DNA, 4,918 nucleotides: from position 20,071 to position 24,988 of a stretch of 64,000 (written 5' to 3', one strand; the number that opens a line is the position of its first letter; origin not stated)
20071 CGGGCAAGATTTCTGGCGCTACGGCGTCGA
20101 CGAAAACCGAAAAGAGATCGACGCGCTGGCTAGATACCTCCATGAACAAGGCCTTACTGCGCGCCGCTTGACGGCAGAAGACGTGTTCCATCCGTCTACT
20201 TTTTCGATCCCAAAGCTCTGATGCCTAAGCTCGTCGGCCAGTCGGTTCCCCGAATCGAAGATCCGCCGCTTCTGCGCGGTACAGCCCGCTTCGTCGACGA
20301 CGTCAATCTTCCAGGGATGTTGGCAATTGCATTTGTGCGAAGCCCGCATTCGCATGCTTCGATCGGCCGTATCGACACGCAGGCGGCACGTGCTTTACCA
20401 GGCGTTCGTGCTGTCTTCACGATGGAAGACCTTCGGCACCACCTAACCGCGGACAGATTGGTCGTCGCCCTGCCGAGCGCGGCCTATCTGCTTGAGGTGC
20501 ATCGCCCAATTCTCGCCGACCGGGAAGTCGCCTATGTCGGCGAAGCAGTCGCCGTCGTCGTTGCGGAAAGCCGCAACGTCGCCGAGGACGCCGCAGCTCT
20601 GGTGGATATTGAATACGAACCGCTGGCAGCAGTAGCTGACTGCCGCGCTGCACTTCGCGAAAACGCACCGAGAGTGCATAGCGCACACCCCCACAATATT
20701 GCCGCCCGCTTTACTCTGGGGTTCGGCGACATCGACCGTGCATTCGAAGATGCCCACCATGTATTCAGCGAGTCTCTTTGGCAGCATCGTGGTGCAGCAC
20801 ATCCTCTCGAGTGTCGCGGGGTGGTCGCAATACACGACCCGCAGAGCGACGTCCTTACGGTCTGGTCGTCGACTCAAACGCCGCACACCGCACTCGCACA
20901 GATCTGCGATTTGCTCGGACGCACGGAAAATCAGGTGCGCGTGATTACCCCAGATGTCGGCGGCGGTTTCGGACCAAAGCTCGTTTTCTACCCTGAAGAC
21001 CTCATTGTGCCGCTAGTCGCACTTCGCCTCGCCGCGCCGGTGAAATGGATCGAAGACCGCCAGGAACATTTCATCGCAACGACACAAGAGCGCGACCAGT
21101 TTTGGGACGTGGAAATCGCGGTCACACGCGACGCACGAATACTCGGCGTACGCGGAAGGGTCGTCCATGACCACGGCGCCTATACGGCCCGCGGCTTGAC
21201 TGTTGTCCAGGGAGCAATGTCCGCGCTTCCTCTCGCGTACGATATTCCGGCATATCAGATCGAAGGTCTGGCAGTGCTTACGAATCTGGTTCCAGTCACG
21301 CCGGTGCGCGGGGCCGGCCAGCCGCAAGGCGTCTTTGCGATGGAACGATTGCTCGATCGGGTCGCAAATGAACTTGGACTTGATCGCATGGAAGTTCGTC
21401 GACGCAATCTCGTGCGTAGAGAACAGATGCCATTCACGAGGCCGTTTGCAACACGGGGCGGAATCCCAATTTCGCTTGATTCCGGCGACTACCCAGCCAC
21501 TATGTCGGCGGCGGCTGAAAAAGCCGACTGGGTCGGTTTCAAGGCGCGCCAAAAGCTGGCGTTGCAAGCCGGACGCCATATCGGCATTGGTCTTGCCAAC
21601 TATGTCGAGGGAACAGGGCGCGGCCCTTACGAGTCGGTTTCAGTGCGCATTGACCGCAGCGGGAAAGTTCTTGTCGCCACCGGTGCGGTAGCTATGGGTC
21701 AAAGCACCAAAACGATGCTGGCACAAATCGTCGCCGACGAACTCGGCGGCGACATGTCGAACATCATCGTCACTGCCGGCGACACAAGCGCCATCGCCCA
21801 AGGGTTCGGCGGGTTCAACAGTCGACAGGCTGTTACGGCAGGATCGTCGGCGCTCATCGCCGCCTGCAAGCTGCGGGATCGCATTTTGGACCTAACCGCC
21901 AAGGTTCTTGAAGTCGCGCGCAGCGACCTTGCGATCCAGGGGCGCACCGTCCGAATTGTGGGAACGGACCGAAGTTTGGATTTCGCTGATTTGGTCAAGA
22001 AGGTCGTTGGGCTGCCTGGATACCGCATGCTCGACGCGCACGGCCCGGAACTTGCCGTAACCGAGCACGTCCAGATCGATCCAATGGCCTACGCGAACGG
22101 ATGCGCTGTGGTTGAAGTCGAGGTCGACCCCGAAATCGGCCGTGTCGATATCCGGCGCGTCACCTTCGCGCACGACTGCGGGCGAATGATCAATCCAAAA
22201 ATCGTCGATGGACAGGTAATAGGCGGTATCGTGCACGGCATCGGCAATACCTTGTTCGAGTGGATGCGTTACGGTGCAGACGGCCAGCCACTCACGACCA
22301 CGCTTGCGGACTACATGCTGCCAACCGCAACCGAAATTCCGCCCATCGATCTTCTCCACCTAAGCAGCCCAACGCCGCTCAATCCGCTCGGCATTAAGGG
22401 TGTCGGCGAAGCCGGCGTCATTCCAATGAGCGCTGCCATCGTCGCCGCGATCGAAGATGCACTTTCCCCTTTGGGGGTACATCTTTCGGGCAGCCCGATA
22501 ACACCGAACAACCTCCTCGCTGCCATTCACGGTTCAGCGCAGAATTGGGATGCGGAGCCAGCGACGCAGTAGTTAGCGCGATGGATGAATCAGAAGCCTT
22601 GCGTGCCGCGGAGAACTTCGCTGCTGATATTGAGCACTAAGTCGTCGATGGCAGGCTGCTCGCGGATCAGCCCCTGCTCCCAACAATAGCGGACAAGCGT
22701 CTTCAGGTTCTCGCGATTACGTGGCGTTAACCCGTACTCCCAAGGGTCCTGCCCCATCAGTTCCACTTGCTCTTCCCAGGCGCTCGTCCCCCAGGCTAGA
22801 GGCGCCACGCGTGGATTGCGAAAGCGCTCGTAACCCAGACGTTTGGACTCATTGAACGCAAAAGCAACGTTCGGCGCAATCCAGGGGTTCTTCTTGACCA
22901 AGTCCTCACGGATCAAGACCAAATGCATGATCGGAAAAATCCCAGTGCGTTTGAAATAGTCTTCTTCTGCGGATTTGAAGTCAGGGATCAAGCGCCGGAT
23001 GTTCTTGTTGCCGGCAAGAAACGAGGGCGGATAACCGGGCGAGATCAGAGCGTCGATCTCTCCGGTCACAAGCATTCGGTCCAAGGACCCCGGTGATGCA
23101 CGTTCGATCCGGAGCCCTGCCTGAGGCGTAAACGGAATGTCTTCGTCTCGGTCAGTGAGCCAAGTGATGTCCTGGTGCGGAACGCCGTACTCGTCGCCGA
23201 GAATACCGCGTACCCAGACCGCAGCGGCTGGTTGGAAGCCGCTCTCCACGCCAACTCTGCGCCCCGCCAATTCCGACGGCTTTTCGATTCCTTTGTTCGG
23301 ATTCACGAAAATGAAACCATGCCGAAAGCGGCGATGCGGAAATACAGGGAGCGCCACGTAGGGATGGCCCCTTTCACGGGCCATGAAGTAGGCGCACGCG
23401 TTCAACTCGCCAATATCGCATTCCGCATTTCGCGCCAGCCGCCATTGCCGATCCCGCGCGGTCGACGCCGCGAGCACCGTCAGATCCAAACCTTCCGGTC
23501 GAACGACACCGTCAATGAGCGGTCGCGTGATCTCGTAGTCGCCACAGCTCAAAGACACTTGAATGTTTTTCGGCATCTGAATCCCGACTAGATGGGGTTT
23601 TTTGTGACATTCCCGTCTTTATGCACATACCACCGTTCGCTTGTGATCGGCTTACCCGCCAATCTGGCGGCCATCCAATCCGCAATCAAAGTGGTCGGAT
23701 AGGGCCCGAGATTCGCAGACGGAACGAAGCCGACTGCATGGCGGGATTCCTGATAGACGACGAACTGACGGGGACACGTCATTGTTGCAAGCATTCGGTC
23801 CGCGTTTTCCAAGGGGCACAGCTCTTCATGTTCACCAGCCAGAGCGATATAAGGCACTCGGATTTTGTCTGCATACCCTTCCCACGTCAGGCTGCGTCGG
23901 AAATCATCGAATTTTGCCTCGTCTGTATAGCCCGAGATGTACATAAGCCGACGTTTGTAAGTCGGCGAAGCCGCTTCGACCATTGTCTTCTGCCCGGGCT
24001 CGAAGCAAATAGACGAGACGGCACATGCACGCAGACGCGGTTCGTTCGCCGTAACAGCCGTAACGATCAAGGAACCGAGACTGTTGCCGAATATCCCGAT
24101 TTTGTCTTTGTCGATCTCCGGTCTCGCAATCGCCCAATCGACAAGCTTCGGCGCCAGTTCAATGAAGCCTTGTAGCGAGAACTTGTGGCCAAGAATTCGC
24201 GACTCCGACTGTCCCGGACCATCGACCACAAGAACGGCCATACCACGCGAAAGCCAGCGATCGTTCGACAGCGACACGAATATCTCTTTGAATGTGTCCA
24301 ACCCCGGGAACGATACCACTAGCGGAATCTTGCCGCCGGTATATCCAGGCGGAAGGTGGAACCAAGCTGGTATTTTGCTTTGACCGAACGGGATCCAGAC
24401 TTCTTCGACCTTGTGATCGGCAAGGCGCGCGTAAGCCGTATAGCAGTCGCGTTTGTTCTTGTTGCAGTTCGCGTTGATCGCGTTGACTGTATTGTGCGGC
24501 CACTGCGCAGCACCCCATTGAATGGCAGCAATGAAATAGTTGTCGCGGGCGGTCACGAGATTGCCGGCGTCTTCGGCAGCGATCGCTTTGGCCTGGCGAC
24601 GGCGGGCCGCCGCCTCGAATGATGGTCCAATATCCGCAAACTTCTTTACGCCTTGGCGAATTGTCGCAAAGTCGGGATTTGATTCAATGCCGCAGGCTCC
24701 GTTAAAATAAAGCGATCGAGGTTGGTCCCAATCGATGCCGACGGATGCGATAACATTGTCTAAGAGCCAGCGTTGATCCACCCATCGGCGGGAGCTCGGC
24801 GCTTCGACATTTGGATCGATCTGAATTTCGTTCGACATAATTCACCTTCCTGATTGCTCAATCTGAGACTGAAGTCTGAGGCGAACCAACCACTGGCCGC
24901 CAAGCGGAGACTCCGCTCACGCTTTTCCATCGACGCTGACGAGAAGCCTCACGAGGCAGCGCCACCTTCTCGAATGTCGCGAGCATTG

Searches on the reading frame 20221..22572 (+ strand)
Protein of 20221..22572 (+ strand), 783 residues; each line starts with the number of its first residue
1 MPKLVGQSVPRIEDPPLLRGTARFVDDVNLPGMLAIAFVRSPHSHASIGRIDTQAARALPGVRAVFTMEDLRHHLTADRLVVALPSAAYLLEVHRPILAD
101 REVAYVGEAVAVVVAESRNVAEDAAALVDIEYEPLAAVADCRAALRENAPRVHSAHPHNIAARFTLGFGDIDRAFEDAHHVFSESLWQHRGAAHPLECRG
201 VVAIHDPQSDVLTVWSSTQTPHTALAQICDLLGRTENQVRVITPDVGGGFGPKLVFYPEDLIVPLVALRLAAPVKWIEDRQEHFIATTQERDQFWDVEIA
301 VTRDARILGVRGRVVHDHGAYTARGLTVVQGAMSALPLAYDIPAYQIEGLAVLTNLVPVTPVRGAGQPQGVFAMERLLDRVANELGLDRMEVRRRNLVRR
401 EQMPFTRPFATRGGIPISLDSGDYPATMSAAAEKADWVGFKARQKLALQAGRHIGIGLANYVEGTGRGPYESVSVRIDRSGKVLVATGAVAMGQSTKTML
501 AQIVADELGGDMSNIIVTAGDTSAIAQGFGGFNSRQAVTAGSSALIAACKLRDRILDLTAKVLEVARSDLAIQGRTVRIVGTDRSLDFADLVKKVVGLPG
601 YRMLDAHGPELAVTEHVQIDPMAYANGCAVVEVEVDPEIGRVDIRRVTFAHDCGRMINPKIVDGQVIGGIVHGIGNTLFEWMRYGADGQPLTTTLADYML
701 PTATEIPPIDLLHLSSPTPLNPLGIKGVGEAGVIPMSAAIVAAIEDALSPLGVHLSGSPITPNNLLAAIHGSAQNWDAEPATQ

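Call 22: search_protein_families(library=pfam, proteins=[window:20221-22572:+], max_evalue=0.00001)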
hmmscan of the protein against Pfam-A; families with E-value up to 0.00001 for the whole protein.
window:20221-22572:+ (783 aa): 3 families
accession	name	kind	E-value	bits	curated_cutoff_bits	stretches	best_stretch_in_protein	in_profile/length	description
PF02738.23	MoCoBD_1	-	7.3e-78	261.5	27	1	152-397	1-244/244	Molybdopterin cofactor-binding domain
PF20256.3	MoCoBD_2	-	3.8e-72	243.6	27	1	431-707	2-283/283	Molybdopterin cofactor-binding domain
PF01315.27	Ald_Xan_dh_C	-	2.4e-27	95.9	31.3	1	20-135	2-109/110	Aldehyde oxidase and xanthine dehydrogenase, a/b hammerhead domain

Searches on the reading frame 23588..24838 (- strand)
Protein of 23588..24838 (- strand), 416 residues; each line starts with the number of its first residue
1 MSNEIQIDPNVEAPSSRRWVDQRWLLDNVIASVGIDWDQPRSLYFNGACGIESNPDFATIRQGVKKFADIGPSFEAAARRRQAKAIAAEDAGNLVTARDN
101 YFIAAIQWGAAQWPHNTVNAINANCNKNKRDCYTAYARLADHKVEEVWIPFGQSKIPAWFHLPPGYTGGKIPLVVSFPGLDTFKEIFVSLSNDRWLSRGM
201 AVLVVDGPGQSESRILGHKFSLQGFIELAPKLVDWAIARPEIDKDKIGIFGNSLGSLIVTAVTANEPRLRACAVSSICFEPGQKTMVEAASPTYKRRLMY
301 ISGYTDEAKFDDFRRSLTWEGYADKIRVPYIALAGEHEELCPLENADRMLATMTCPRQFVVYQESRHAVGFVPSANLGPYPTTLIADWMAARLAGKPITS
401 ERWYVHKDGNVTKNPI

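Call 22: search_protein_families(library=pfam, proteins=[window:23588-24838:-], max_evalue=0.00001)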
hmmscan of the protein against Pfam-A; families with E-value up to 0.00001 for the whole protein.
window:23588-24838:- (416 aa): 6 families
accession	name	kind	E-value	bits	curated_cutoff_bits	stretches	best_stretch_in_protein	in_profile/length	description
PF06500.17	FrsA-like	-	2.7e-10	40.1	22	1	81-274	108-295/414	Esterase FrsA-like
PF00326.27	Peptidase_S9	-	4.3e-09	36.6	22.6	1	195-389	9-206/213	Prolyl oligopeptidase family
PF12146.15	Hydrolase_4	-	1.6e-07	31.3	27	0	193-285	25-117/239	Serine aminopeptidase, S33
PF00561.26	Abhydrolase_1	-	1.8e-06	28.2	25.8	0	184-288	17-116/245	alpha/beta hydrolase fold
PF05448.18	AXE1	-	1.8e-06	27.4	21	0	150-368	63-304/321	Acetyl xylan esterase (AXE1)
PF02129.25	Peptidase_S15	-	4.5e-06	27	23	0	187-276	46-127/262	X-Pro dipeptidyl-peptidase (S15 family)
